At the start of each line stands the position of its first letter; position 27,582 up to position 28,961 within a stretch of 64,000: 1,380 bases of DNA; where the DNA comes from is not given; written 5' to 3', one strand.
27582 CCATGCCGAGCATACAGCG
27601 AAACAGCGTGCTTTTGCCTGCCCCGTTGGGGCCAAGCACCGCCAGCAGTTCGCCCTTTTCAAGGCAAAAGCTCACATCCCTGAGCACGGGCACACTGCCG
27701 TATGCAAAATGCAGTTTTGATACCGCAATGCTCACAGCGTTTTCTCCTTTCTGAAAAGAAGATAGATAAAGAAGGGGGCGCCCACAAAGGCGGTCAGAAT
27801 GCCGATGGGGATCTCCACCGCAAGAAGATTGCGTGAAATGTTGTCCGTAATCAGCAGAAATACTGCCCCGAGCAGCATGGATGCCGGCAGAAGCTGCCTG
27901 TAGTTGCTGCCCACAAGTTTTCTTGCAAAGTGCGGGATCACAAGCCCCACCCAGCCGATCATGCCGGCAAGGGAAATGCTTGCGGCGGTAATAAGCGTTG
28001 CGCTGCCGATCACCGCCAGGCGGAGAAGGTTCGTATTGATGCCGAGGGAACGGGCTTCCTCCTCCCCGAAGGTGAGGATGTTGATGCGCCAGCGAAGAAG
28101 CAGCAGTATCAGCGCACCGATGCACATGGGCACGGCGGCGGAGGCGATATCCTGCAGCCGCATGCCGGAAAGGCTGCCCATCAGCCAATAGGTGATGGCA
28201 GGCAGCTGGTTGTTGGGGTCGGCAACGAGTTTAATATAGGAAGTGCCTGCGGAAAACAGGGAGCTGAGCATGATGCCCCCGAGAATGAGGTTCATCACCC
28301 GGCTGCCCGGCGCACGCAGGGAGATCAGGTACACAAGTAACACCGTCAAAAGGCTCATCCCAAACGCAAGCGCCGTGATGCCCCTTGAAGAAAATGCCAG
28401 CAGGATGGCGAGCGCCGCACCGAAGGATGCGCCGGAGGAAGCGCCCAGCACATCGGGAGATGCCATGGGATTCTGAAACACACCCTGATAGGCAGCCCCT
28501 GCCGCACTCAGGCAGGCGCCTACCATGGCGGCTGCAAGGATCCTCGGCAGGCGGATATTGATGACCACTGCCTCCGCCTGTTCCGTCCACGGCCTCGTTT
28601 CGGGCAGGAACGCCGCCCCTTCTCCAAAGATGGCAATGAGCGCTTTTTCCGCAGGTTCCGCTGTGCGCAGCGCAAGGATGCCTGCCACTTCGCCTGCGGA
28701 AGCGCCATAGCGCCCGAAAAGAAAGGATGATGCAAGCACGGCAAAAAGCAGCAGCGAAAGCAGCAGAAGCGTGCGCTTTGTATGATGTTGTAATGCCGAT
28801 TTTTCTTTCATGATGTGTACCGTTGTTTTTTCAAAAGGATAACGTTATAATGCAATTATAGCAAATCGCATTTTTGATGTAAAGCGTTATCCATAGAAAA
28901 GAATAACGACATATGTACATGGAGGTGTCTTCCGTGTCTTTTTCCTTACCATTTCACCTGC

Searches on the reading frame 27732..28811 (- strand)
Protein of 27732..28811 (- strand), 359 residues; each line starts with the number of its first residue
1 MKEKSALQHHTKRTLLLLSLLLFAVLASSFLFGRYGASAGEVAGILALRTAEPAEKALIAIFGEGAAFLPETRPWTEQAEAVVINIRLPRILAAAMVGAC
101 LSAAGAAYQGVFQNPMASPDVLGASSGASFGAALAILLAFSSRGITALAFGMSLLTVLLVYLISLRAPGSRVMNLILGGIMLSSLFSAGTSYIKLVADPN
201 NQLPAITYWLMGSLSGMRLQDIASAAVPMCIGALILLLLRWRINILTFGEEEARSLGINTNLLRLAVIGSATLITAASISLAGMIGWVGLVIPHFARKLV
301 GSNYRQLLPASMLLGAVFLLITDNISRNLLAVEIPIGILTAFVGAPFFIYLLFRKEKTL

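Call 47: find_encoding_contigs(protein=window:27732-28811:-, flank=10000, max_places=1)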
Protein window:27732-28811:- (359 aa): 14 contigs read that carry it; 1 place shown.
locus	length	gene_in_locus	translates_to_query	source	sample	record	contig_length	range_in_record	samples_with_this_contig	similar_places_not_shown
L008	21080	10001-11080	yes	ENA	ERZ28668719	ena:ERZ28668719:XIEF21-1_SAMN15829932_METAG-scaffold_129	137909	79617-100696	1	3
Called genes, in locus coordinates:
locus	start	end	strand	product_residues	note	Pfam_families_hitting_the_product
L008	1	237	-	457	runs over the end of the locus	PF01145:Band_7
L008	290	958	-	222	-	-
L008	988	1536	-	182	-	PF08876:DUF1836, PF13411:MerR_1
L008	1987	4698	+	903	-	PF00133:tRNA-synt_1, PF09334:tRNA-synt_1g (weak), PF21349:RUBY_RBDX (faint), PF13603:tRNA-synt_1_2, PF09334:tRNA-synt_1g (weak), PF08264:Anticodon_1, PF10458:Val_tRNA-synt_C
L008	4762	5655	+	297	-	PF04657:DMT_YdcZ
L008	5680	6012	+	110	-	PF00190:Cupin_1 (weak), PF07883:Cupin_2, PF02311:AraC_binding (weak)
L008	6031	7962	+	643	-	PF08497:Radical_SAM_N, PF04055:Radical_SAM (weak), PF11842:DUF3362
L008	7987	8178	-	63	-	-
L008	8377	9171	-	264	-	-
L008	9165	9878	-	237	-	PF19842:YqeC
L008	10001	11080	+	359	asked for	PF01032:FecCD, PF00950:ABC-3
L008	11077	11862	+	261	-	PF00005:ABC_tran, PF02463:SMC_N (weak), PF13304:AAA_21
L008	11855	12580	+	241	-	PF02475:TRM5-TYW2_MTfase, PF13649:Methyltransf_25 (faint)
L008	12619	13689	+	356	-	PF01497:Peripla_BP_2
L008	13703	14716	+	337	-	PF02625:XdhC_CoxI, PF13478:XdhC_C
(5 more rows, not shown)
